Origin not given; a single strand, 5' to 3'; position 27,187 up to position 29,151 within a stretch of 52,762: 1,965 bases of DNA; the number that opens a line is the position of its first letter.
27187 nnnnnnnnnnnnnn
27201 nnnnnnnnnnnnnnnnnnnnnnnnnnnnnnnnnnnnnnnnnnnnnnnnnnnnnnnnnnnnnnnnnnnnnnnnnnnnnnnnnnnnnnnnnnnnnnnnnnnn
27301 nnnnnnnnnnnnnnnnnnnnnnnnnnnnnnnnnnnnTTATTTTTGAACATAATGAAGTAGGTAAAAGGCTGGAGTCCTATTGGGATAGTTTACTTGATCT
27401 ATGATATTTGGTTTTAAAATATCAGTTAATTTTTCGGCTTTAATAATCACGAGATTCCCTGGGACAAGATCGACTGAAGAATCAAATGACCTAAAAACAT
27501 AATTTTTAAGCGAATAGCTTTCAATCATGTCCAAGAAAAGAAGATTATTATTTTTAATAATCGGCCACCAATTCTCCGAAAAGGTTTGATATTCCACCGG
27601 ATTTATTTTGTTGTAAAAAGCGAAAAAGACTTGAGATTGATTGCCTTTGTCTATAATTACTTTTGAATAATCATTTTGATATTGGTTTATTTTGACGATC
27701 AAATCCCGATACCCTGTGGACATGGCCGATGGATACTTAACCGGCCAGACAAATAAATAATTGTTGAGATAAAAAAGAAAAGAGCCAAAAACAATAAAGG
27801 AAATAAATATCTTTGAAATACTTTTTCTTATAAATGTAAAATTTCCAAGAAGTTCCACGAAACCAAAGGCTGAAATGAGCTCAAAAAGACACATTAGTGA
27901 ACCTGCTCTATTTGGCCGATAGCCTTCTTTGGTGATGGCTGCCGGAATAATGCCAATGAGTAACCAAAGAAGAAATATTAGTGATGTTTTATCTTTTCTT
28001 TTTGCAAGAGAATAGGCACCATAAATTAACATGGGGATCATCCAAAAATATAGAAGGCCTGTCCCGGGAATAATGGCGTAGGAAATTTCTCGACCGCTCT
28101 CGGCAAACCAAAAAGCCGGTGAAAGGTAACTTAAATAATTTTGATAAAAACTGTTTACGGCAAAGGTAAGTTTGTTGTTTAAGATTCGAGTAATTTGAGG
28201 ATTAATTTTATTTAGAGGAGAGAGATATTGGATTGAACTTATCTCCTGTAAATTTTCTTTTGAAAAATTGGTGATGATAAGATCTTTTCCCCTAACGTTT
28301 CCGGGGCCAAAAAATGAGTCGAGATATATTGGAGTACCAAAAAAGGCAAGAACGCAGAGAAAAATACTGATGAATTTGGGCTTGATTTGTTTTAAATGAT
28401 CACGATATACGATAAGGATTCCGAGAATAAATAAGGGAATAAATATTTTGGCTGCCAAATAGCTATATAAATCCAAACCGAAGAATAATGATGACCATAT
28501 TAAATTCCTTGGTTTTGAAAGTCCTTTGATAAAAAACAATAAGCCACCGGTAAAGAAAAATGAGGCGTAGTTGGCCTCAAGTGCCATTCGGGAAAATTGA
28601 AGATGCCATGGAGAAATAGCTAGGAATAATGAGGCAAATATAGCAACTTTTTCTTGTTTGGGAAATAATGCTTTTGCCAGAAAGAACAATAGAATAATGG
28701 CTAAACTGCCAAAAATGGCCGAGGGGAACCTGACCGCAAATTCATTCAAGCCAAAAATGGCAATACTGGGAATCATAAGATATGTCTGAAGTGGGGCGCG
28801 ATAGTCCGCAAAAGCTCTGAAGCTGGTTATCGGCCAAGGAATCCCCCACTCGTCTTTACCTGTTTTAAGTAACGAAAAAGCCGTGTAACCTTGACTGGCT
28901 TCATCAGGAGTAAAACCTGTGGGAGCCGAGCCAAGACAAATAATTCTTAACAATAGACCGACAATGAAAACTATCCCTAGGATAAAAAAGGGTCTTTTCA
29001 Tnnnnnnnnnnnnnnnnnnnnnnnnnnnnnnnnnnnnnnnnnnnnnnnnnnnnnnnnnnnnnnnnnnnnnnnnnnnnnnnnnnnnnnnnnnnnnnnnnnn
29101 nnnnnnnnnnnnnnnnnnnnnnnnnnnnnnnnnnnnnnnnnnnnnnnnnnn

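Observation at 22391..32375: Six tandem ArnT/PMT-like GT-C paralogues in one translationally coupled 10-kb array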

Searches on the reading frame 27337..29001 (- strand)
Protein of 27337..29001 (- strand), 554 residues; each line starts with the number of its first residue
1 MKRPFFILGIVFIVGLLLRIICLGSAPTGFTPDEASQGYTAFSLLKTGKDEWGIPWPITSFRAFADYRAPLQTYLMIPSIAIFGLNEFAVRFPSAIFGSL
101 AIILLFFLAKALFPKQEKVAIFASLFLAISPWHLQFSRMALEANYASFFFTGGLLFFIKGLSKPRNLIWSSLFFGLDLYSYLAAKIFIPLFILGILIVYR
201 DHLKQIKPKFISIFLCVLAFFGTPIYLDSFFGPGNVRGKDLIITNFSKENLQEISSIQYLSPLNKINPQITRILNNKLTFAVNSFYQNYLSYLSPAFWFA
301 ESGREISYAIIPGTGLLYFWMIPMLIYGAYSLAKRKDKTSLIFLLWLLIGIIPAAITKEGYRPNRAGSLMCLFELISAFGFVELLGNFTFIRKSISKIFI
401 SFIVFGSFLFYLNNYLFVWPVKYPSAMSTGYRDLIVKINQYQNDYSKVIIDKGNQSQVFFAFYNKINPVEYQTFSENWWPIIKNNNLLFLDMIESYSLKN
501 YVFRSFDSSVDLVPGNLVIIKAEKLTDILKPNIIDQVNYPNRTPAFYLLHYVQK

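Call 3: search_protein_families(library=pfam, proteins=[window:27337-29001:-], max_evalue=0.01)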
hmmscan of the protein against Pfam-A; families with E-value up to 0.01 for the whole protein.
window:27337-29001:- (554 aa): 3 families
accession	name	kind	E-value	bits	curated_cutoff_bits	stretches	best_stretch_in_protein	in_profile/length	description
PF13231.12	PMT_2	-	5.3e-13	49.9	26.1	1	69-220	3-154/160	Dolichyl-phosphate-mannose-protein mannosyltransferase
PF02366.24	PMT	-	5.1e-06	26.7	22.7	1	79-198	74-195/245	Dolichyl-phosphate-mannose-protein mannosyltransferase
PF03779.20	SPW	-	0.0082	17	31.5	0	79-155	16-88/93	SPW repeat domain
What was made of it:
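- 27337..29001 (-): G4, GT-C class A paralogue (554 aa); the copy that was modelled. Pfam PMT_2 at 49.9 bits and PMT at 26.7 bits (call 3).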

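Call 6: search_protein_families(library=ncbifam, proteins=[window:27337-29001:-], max_evalue=0.01)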
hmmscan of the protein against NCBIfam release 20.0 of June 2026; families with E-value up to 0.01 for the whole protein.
window:27337-29001:- (554 aa): 3 families
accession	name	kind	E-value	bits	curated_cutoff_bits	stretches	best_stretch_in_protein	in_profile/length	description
TIGR03663.1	TIGR03663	subfamily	4.6e-09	35.8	126.25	1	9-185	5-154/435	flippase activity-associated protein Agl23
NF009784.2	PRK13279.1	equivalog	1.5e-05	23.8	567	1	30-129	28-122/539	lipid IV(A) 4-amino-4-deoxy-L-arabinosyltransferase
NF058602.1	PrMnsylTfPmt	equivalog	0.0012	17.7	800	0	68-129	99-159/530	protein O-mannosyltransferase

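Call 10: find_homologous_proteins(query=window:27337-29001:-, max_evalue=0.00001)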
Query window:27337-29001:- (554 aa): 1643 proteins with E <= 0.00001 among 8000 candidates; the best 120 are listed.
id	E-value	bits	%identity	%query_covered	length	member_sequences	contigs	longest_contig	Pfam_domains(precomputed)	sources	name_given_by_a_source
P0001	0.0e+0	1231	100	100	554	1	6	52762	PF02366.25,PF13231.13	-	-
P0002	1.3e-292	990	79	100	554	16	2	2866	PF13231.13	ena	-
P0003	4.4e-289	978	77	100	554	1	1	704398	PF13231.13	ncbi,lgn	ncbi:MAG: glycosyltransferase family 39 protein [Microgenomates group bacterium]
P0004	8.4e-289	977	78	100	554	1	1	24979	PF13231.13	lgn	-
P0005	1.9e-285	966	76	97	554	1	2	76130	PF13231.13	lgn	-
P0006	2.0e-283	959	76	100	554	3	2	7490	PF13231.13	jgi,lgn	-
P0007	4.8e-231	786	65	96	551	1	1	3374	PF02366.25,PF13231.13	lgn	-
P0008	1.9e-229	781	63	96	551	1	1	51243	PF13231.13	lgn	-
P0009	2.1e-228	778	63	96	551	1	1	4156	PF13231.13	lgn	-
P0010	6.6e-211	720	59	100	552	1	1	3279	PF13231.13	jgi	-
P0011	9.0e-211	720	58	99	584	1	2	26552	PF13231.13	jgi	jgi:4-amino-4-deoxy-L-arabinose transferase-like glycosyltransferase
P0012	1.7e-205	702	57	100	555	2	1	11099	PF13231.13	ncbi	-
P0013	2.2e-205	702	59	100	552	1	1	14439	PF13231.13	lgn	-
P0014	1.6e-204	699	58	100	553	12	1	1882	PF13231.13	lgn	-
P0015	3.4e-201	688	55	100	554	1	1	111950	PF13231.13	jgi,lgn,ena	-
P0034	2.1e-173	596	51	97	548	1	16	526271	PF13231.13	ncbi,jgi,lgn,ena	jgi:4-amino-4-deoxy-L-arabinose transferase-like glycosyltransferase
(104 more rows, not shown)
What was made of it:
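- Closest known: Protein O-mannosyltransferases. Same: NCBI annotates the orthologue as 'glycosyltransferase family 39 protein' (call 10).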

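Call 11: find_encoding_contigs(protein=P0003, flank=10000, max_places=2)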
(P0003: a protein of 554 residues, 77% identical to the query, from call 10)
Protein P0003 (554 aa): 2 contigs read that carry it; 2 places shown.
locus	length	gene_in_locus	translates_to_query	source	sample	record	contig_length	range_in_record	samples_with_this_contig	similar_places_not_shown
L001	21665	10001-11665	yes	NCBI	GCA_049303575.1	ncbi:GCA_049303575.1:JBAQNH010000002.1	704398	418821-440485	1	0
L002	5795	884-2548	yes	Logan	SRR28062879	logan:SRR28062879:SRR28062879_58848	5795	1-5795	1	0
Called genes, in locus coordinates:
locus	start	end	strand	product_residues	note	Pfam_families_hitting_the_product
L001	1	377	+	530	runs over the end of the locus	-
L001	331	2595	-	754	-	PF09586:YfhO (weak)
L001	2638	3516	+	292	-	PF00535:Glycos_transf_2, PF13641:Glyco_tranf_2_3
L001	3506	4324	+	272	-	PF00535:Glycos_transf_2, PF13641:Glyco_tranf_2_3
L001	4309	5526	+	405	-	-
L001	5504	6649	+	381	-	-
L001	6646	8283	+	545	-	PF02366:PMT (weak), PF13231:PMT_2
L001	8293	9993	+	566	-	-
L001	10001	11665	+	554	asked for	PF13231:PMT_2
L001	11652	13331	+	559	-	PF13231:PMT_2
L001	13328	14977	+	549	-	PF13231:PMT_2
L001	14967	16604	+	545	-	PF13231:PMT_2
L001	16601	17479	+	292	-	PF00535:Glycos_transf_2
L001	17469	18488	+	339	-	PF13439:Glyco_transf_4, PF00534:Glycos_transf_1, PF13692:Glyco_trans_1_4, PF20706:GT4-conflict (faint)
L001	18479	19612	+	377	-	PF04188:Mannosyl_trans2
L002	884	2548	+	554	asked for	PF13231:PMT_2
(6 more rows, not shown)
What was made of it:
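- Checked: For the fourth gene a longer ORF reaches 29097, but orthologues are 554 aa (calls 10, 11), which supports the 29001 start.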

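Call 12: find_encoding_contigs(protein=P0034, flank=10000, max_places=2)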
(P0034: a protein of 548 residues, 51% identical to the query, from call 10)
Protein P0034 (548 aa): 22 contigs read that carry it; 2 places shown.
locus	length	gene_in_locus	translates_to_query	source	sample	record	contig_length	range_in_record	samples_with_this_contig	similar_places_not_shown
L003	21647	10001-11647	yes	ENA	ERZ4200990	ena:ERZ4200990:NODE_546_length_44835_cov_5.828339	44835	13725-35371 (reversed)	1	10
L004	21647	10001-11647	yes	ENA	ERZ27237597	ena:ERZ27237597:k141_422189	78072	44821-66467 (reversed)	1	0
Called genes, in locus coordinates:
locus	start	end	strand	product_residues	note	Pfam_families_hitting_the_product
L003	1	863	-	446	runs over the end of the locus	PF13231:PMT_2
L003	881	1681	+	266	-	PF00535:Glycos_transf_2, PF10111:Glyco_tranf_2_2 (weak)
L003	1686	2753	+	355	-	PF13439:Glyco_transf_4 (weak), PF00534:Glycos_transf_1, PF13692:Glyco_trans_1_4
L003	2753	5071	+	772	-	PF09586:YfhO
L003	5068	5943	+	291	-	PF00535:Glycos_transf_2, PF10111:Glyco_tranf_2_2 (weak), PF13641:Glyco_tranf_2_3, PF13632:Glyco_trans_2_3 (weak)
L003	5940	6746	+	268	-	PF00535:Glycos_transf_2, PF13641:Glyco_tranf_2_3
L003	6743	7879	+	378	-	-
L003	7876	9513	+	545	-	PF02366:PMT (weak), PF13231:PMT_2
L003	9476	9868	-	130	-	-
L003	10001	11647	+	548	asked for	PF13231:PMT_2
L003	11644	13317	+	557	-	PF13231:PMT_2 (weak)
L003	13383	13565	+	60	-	-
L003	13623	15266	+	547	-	PF02516:STT3 (weak), PF13231:PMT_2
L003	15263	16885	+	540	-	PF02366:PMT (weak), PF13231:PMT_2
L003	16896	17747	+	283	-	PF00535:Glycos_transf_2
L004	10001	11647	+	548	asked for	PF13231:PMT_2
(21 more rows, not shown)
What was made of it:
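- One G2 orthologue has a weak precomputed STT3 hit (call 12).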

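Call 15: find_related_loci(query=A2, collection=genome_contigs, flank=10000)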
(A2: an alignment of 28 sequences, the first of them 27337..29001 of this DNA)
Query A2 (554 aa) in genome_contigs; peptide patterns used: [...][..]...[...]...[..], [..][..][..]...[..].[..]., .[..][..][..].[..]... (x = any residue, [..] = any of these).
62 stretches matched a pattern; 24 encode a relative of the query (tblastn E <= 1e-3); 24 distinct loci.
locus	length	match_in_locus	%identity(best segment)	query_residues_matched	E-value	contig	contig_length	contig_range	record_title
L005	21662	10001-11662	77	1-554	0e+0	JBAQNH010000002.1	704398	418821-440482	MAG: Microgenomates group bacterium isolate MFD12002_ilm_asm_bin66 k127_42490, whole genome shotgun sequence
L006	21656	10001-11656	56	1-554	0e+0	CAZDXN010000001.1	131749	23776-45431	MAG TPA_asm: uncultured Pseudomonadales bacterium isolate binchicken_co38_1253 genome assembly, contig: NODE_357_length_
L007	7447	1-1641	56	18-554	0e+0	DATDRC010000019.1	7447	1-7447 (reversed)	MAG TPA_asm: Patescibacteria group bacterium isolate SMAG_U7967 k141_969872, whole genome shotgun sequence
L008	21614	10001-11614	51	10-549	5e-165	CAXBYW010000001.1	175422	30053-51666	MAG TPA_asm: uncultured bacterium isolate SRR3725731_binner12_Refined_73 genome assembly, contig: ERZ4200997.19, whole g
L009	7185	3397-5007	48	24-554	1e-157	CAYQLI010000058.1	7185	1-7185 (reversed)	MAG TPA_asm: uncultured Pseudomonadales bacterium isolate SRP119689_co1_317 genome assembly, contig: NODE_16853_length_7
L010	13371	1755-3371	48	10-549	2e-154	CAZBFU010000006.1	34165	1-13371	MAG TPA_asm: uncultured Pseudomonadales bacterium isolate SRP342105_co1_165 genome assembly, contig: NODE_1611_length_34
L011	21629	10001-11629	45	1-541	6e-149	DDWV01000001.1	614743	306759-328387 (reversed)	MAG TPA_asm: Candidatus Collierbacteria bacterium UBA2277 UBA2277_contig_697, whole genome shotgun sequence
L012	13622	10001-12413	48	1-507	5e-144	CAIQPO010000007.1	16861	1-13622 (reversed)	Candidatus Collierbacteria bacterium isolate LaPlata_bin-3582 genome assembly, contig: bin-3582:07/97, whole genome shot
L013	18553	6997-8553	47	23-521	1e-140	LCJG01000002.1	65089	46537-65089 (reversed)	MAG: Candidatus Collierbacteria bacterium GW2011_GWB1_44_6 UW68_C0002, whole genome shotgun sequence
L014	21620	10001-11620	43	7-542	4e-140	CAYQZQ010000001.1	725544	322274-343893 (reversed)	MAG TPA_asm: uncultured Pseudomonadales bacterium isolate binchicken_co17_216 genome assembly, contig: NODE_2_length_725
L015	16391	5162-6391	51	3-452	2e-137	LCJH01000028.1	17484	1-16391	MAG: Microgenomates group bacterium GW2011_GWA2_44_7 UW69_C0028, whole genome shotgun sequence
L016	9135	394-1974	44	1-519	1e-135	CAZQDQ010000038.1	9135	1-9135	MAG TPA_asm: uncultured Pseudomonadales bacterium isolate SRP192515_co1_369 genome assembly, contig: NODE_7648_length_91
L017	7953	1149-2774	44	1-541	5e-133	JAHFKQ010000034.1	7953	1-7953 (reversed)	MAG: Candidatus Collierbacteria bacterium isolate nzgw413 NODE_10844_length_7954_cov_2.931572, whole genome shotgun sequ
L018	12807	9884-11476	45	23-525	2e-132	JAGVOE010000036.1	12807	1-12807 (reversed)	MAG: Candidatus Woesebacteria bacterium isolate DeMMO3_54 c_000000069157, whole genome shotgun sequence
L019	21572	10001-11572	45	19-541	1e-130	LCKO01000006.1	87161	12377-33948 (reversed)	MAG: Candidatus Collierbacteria bacterium GW2011_GWB2_45_17 UX01_C0006, whole genome shotgun sequence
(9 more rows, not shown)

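Call 24: predict_structure(alignment_id=A2)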
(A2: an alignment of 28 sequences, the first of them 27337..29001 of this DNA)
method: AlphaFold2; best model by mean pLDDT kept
length: 554 residues; sequences in the alignment: 28
mean_pLDDT: 88.4   pTM: 0.88
mean pLDDT of the five models: 88.4, 87.9, 85.8, 85.1, 85.0
residues with pLDDT >= 90: 331; 70-90: 184; 50-70: 30; < 50: 9
segments of 3 or more residues with pLDDT < 50: 302-308
pLDDT, mean of each block of 10 residues (from residue 1): 89 91 61 89 97 87 81 94 93 92 98 95 95 77 88 98 97 94 88 97 95 96 87 70 85 92 90 91 90 81 48 75 94 95 96 81 75 96 88 85 89 82 79 92 94 83 95 92 87 90 92 95 93 94 94 79
secondary structure, 60 per line:
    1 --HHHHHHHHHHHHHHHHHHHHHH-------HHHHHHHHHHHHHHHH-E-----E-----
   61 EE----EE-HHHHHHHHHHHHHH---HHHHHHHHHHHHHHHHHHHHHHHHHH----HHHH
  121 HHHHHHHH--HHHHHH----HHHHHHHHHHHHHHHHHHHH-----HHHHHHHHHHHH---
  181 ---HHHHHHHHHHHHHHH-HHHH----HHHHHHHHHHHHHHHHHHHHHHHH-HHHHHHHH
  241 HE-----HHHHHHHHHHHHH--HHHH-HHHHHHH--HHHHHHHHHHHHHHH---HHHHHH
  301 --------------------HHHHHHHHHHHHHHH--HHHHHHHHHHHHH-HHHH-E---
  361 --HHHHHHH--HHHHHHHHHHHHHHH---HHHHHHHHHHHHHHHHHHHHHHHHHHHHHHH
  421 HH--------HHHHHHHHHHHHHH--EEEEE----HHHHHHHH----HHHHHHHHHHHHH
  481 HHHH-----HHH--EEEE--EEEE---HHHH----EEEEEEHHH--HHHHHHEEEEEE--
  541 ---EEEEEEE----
elements in order: H3-24 H32-47 H70-83 H87-112 H117-128 H131-136 H141-160 H166-177 H184-198 H200-203 H208-231 H233-241 H248-260 H263-266 H268-274 H277-291 H295-300 H321-335 H338-350 H352-355 H363-369 H372-386 H390-422 H431-444 E447-451 H456-463 H468-484 E495-498 E501-504 H508-511 E516-521 H527-532 E533-538 E544-550
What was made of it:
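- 27337..29001 (-): AlphaFold2 model has pLDDT 88.4 and pTM 0.88 (call 24).
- On GT-C class A fold glycosyltransferases: The AlphaFold2 model of G4 has pLDDT 88.4 (call 24).
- High-confidence model of G4 (call 24).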

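Call 29: fold_search(model_id=the predicted structure, library=pdb)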
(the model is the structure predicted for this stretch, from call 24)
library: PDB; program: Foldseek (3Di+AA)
matches with E <= 10: 312; with E <= 0.001: 25
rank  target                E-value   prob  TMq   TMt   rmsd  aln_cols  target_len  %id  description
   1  3wak                  5.3e-10  1.00  0.46  0.31  13.0       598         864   15  Crystal structure of the Archaeoglobus fulgidus oligosaccharyltransferase (O29867_ARCFU) in the apo form (released 2013-10-30)
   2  7e9s_A                5.5e-10  1.00  0.48  0.33  13.3       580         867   14  Archaeal oligosaccharyltransferase AglB from Archaeoglobus fulgidus in complex with an inhibitory peptide and a dolich (released 2021-09-08)
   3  5gmy_A                9.4e-10  1.00  0.47  0.33  12.5       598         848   13  Crystal structure of the Archaeoglobus fulgidus oligosaccharyltransferase (O29867_ARCFU) tethered with an acceptor pep (released 2017-02-01)
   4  3waj                  4.4e-09  1.00  0.47  0.35  12.7       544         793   14  Crystal structure of the Archaeoglobus fulgidus oligosaccharyltransferase (O29867_ARCFU) complex with Zn and sulfate (released 2013-10-30)
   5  5ogl_A                2.5e-08  1.00  0.52  0.42  14.0       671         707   12  Structure of bacterial oligosaccharyltransferase PglB in complex with an acceptor peptide and an lipid-linked oligosac (released 2017-10-25)
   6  8age_A                2.9e-08  1.00  0.48  0.43  13.6       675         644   13  Structure of yeast oligosaccharylransferase complex with acceptor peptide bound (released 2022-12-07)
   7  6gxc_A                3.1e-08  1.00  0.50  0.41  14.3       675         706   13  Bacterial oligosaccharyltransferase PglB in complex with an inhibitory peptide and a reactive lipid-linked oligosaccha (released 2018-11-14)
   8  9n9j_I                3.9e-08  1.00  0.51  0.42  13.3       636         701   13  Structure of a GRP94 folding intermediate engaged with a CCDC134- and FKBP11-bound secretory translocon (released 2025-11-19)
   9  8pn9_A                5.6e-08  1.00  0.49  0.42  13.3       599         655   15  Structure of human oligosaccharyltransferase OST-A complex bound to NGI-1 (released 2024-05-08)
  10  8b6l_I                8.3e-08  1.00  0.49  0.41  13.9       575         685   13  Subtomogram average of the human Sec61-TRAP-OSTA-translocon (released 2022-12-07)
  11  6s7o_A                1.2e-07  1.00  0.53  0.46  13.9       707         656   10  Cryo-EM structure of human oligosaccharyltransferase complex OST-A (released 2019-12-18)
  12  8agc_A                1.2e-07  1.00  0.51  0.42  14.7       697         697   12  Structure of yeast oligosaccharylransferase complex with lipid-linked oligosaccharide and non-acceptor peptide bound (released 2022-12-07)
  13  6ezn_F                1.5e-07  1.00  0.46  0.40  12.6       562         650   12  Cryo-EM structure of the yeast oligosaccharyltransferase (OST) complex (released 2018-01-17)
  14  6s7t_A                1.7e-07  1.00  0.53  0.42  12.2       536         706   15  Cryo-EM structure of human oligosaccharyltransferase complex OST-B (released 2019-12-18)
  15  3rce_A                1.7e-07  1.00  0.51  0.42  14.6       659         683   14  Bacterial oligosaccharyltransferase PglB (released 2011-06-15)
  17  5ezm                  2.9e-07  1.00  0.55  0.56  10.8       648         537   11  Crystal Structure of ArnT from Cupriavidus metallidurans in the apo state (released 2016-02-17)
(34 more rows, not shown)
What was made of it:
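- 27337..29001 (-): Foldseek matches AglB, PglB, STT3, ArnT and Pmt4 (call 29).
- On GT-C class A fold glycosyltransferases: Foldseek gives probability 1.00 and E = 5e-10 to 3e-06 against AglB, PglB, STT3, ArnT and Pmt4 (call 29).
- Closest known: Protein O-mannosyltransferases. Same: Pfam PMT hits for three copies and Foldseek matches to Pmt4 and Pmt1-Pmt2 (calls 3, 29).
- Closest known: Eukaryotic ER-lumen ALG3/ALG9/ALG12. Same: ALG12 and ALG9 appear among the Foldseek matches (call 29).
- Foldseek E-values are 5e-10 to 3e-06 against AglB, PglB, STT3, ArnT and Pmt4, with the best TM-scores against ArnT (0.55/0.56) (call 29). There is structural similarity to Pmt4 and Pmt1-Pmt2 (call 29). The best Foldseek E-values are against AglB, PglB and STT3 (call 29). 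TM-scores are higher against ArnT (call 29).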

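Call 30: search_solved_structures(query=A2, max_evalue=10, show_alignments=4)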
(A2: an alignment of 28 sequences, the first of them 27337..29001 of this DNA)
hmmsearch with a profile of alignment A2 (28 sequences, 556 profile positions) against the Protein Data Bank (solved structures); distinct sequences matched with E-value up to 10: 1.
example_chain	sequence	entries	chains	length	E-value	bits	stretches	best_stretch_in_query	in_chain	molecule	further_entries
5ezm_A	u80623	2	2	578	0.0023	19.8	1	67-229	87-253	4-amino-4-deoxy-L-arabinose transferase or related glycosyltransferases of PMT family | 4-amino-4-deoxy-L-arabinose (L-Ara4N) transferase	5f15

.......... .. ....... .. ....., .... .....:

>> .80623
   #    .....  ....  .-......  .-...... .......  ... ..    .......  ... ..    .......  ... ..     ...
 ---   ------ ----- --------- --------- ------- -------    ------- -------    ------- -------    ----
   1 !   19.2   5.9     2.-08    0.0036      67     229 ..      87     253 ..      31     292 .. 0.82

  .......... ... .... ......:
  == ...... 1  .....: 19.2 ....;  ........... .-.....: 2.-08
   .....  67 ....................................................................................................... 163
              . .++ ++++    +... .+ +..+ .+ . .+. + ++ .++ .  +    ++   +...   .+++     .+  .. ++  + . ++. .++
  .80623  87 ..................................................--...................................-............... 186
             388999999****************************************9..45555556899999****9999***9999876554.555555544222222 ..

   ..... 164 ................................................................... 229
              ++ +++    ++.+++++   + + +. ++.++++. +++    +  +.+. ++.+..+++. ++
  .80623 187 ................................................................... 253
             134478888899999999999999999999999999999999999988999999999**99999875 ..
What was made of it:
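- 27337..29001 (-): A profile of its orthologues hits ArnT (5ezm) at E = 0.0023 (call 30).
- Weak sequence match of the G4 orthologue profile to ArnT (call 30).
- Tried and rejected: Only the G4-orthologue profile found ArnT, weakly (call 30).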
